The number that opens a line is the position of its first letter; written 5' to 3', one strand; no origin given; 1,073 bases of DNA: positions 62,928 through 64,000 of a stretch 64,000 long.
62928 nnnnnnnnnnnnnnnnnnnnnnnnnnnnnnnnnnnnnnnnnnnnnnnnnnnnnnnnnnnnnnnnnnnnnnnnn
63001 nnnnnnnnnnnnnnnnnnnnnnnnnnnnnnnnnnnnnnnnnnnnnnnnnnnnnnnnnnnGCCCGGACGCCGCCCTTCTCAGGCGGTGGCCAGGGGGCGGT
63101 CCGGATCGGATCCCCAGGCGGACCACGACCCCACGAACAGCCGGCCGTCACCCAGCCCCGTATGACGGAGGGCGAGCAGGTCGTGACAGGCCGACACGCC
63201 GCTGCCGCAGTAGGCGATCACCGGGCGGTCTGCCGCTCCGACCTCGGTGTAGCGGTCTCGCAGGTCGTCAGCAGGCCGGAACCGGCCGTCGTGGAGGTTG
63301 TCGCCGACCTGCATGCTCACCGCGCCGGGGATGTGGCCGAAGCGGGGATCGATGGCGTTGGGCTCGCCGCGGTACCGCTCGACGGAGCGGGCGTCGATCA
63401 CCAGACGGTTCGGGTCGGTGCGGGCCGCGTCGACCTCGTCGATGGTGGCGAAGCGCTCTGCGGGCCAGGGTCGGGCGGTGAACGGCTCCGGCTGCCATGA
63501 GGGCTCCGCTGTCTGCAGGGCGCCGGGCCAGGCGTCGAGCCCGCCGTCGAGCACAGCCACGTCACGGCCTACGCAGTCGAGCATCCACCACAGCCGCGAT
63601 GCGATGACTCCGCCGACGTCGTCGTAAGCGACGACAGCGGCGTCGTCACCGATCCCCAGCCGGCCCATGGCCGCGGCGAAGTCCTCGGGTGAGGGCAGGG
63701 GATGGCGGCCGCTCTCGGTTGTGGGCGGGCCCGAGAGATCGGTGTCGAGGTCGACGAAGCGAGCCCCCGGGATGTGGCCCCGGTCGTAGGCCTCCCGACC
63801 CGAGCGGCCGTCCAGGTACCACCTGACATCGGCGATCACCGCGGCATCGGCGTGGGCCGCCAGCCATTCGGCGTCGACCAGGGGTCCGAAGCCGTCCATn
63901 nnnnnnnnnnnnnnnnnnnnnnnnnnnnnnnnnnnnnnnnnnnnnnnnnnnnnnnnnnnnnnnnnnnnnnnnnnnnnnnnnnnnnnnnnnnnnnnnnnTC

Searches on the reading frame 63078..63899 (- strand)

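Call 19: search_protein_families(library=pfam, proteins=[window:63078-63899:-], max_evalue=0.001)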
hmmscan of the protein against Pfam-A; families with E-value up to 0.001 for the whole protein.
window:63078-63899:- (273 aa): 1 family
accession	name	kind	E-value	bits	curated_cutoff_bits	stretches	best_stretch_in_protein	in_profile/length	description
PF00581.25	Rhodanese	-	1e-27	97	22.2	2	10-124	2-99/102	Rhodanese-like domain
